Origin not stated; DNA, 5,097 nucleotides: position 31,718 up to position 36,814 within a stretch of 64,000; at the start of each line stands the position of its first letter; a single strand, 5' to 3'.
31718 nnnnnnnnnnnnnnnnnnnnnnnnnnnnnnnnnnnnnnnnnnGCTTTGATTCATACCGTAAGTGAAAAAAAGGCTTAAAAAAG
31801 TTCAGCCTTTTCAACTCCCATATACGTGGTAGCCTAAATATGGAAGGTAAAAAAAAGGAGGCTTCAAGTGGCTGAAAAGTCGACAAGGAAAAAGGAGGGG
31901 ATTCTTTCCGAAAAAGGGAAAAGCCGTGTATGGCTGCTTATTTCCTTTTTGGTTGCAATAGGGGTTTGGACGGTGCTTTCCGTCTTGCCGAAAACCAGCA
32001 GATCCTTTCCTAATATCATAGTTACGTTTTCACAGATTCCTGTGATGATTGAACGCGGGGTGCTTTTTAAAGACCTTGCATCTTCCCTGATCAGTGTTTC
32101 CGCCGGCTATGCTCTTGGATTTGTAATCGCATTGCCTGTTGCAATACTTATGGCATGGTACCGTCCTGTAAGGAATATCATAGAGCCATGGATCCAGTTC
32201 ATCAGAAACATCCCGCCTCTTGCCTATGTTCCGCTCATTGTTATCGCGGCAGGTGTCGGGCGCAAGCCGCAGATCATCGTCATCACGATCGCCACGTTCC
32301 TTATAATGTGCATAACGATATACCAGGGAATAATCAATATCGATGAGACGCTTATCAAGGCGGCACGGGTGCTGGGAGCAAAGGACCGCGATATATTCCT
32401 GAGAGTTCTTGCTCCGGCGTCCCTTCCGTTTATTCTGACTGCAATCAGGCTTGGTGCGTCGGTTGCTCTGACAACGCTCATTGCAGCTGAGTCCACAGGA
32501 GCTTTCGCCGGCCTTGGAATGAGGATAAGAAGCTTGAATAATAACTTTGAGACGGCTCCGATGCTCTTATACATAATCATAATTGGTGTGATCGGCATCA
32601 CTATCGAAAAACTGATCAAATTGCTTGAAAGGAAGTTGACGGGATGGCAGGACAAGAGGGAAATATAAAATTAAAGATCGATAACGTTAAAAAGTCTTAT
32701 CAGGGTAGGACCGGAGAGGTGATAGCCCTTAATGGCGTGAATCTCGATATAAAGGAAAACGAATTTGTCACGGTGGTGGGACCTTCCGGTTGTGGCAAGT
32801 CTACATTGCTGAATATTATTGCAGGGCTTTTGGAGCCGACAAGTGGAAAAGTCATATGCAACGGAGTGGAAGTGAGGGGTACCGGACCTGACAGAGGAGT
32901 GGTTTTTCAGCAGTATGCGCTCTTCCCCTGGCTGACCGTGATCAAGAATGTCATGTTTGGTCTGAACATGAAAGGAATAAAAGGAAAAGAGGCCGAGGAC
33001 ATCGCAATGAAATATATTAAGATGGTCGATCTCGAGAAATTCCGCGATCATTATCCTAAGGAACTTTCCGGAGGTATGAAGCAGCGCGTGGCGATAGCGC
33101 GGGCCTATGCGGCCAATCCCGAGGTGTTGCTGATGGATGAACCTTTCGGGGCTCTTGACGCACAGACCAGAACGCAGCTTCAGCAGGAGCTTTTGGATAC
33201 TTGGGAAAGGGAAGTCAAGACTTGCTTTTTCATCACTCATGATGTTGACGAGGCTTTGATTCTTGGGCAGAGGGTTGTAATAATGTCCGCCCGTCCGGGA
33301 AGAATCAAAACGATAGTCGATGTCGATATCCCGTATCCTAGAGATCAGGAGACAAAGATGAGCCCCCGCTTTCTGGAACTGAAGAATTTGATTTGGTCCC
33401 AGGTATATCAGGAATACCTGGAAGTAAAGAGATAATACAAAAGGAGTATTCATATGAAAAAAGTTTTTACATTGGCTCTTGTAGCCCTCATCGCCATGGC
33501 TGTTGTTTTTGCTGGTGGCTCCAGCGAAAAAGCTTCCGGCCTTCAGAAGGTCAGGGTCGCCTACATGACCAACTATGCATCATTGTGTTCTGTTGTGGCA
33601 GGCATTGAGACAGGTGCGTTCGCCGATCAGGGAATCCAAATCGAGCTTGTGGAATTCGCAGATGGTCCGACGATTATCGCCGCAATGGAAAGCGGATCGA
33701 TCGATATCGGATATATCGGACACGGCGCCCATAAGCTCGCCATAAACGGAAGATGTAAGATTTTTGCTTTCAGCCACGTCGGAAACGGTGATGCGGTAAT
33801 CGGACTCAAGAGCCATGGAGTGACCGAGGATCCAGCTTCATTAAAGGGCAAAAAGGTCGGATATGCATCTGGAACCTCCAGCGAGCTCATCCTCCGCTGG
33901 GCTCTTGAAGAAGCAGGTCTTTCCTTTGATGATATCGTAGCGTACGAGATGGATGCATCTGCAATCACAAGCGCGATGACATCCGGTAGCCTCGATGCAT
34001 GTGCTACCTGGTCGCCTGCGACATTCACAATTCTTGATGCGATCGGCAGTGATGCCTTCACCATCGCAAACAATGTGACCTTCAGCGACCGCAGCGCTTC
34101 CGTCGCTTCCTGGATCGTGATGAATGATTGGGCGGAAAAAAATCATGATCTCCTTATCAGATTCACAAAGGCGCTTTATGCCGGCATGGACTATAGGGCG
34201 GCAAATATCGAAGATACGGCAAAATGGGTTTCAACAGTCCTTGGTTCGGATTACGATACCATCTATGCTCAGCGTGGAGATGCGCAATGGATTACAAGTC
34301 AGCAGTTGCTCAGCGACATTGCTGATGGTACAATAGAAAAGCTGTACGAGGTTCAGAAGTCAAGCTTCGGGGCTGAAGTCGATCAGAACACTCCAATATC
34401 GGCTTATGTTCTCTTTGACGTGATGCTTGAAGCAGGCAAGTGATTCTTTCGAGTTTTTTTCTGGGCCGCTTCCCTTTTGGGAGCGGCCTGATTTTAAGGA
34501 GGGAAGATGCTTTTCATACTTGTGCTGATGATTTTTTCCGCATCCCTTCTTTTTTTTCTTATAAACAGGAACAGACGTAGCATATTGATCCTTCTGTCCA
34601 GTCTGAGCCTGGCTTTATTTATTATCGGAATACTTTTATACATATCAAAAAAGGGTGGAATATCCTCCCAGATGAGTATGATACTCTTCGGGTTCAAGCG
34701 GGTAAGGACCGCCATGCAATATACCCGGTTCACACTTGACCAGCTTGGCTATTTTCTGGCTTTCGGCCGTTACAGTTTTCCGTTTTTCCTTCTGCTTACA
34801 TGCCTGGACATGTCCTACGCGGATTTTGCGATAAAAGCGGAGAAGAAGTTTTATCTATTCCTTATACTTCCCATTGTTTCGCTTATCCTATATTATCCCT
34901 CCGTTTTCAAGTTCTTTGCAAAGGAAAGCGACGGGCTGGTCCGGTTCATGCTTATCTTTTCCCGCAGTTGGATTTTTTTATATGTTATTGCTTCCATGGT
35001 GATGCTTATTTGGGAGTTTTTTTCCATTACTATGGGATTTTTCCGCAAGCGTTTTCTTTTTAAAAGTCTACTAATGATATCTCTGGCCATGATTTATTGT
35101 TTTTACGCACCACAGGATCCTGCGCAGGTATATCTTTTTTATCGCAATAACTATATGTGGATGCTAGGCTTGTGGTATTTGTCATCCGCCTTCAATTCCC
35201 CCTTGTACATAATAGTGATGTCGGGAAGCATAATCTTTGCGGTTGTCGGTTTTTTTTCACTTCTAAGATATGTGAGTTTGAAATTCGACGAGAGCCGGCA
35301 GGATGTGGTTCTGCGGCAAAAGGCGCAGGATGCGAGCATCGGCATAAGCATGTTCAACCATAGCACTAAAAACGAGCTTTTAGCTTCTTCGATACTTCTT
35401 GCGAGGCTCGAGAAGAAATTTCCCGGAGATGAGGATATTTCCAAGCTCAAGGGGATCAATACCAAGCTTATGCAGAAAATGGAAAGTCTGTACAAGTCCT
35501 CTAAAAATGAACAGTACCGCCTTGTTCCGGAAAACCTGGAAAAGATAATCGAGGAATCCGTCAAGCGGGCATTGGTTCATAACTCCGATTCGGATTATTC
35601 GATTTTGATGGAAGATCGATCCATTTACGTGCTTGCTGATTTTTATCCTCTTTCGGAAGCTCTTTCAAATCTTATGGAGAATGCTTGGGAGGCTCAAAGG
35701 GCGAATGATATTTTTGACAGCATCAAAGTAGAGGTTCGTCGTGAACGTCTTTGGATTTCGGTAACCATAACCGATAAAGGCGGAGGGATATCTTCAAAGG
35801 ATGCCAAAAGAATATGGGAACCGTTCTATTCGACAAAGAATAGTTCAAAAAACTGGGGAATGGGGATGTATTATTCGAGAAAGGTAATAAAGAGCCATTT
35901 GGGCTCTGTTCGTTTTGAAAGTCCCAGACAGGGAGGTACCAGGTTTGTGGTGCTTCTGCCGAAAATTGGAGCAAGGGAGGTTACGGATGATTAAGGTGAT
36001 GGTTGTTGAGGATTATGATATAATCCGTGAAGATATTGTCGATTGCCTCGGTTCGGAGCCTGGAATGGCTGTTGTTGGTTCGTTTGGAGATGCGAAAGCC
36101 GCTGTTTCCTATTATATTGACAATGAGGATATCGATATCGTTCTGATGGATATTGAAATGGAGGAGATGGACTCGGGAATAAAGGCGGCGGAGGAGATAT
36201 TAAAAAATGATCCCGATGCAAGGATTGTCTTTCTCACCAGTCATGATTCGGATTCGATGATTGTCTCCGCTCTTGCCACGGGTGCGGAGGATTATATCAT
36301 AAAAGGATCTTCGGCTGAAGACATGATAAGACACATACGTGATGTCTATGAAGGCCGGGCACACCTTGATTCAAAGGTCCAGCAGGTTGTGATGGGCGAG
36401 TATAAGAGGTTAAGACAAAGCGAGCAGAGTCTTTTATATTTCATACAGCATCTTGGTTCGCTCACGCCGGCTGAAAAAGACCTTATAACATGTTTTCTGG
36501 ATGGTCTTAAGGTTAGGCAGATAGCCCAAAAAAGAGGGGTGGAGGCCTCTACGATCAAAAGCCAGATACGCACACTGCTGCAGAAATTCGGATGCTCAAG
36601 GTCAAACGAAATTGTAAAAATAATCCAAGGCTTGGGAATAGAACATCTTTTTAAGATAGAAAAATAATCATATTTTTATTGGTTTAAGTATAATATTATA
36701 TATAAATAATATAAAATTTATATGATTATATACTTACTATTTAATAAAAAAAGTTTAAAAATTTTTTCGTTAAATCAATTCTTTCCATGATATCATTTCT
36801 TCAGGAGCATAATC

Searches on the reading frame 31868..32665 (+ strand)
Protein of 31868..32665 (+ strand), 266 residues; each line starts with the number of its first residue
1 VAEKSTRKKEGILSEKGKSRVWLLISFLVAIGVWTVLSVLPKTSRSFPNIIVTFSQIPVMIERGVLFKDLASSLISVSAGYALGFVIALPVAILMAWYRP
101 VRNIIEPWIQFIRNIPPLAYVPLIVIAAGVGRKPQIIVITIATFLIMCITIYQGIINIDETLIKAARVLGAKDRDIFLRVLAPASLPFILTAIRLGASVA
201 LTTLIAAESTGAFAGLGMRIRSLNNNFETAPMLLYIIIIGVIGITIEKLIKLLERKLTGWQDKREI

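Call 65: search_protein_families(library=pfam, proteins=[window:31868-32665:+], max_evalue=0.00001)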
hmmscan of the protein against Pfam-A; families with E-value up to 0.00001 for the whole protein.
window:31868-32665:+ (266 aa): 1 family
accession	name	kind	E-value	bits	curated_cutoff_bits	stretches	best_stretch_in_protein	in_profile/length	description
PF00528.27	BPD_transp_1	-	2.2e-24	86.6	26.4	1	89-258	2-183/184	Binding-protein-dependent transport system inner membrane component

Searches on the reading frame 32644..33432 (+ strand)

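Call 66: search_protein_families(library=pfam, proteins=[window:32644-33432:+], max_evalue=0.00001)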
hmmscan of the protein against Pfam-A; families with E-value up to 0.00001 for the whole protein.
window:32644-33432:+ (263 aa): 1 family
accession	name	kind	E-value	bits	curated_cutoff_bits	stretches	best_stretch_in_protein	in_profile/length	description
PF00005.33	ABC_tran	-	3.2e-34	118.9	25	1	29-168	1-136/137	ABC transporter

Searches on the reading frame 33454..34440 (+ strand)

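Call 66: search_protein_families(library=pfam, proteins=[window:33454-34440:+], max_evalue=0.00001)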
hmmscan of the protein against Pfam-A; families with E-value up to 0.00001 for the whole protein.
window:33454-34440:+ (329 aa): 2 families
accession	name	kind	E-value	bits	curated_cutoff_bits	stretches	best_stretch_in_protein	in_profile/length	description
PF09084.16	NMT1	-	5.4e-17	62.9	20.5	1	47-251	7-212/216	NMT1/THI5 like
PF13379.11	NMT1_2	-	5.2e-13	49.8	24.7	1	30-259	5-251/252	NMT1-like family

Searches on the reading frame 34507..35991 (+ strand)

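Call 66: search_protein_families(library=pfam, proteins=[window:34507-35991:+], max_evalue=0.00001)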
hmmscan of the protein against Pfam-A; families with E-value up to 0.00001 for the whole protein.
window:34507-35991:+ (495 aa): 1 family
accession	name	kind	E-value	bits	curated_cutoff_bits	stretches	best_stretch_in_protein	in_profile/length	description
PF02518.31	HATPase_c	-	4.2e-17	63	26.4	1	381-486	5-109/111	Histidine kinase-, DNA gyrase B-, and HSP90-like ATPase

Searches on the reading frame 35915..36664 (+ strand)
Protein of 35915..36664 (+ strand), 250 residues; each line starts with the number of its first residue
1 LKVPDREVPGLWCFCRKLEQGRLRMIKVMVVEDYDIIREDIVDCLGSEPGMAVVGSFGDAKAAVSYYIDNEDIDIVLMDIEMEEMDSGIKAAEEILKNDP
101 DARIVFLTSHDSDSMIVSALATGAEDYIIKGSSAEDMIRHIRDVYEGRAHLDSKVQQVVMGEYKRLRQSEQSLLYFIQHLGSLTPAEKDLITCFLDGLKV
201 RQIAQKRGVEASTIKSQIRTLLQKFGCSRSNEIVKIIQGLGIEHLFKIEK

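Call 66: search_protein_families(library=pfam, proteins=[window:35915-36664:+], max_evalue=0.00001)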
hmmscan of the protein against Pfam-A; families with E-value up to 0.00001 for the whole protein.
window:35915-36664:+ (250 aa): 1 family
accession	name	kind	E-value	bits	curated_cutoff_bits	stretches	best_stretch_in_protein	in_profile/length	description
PF00072.30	Response_reg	-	7.2e-22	78.1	30.2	1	28-141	1-110/111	Response regulator receiver domain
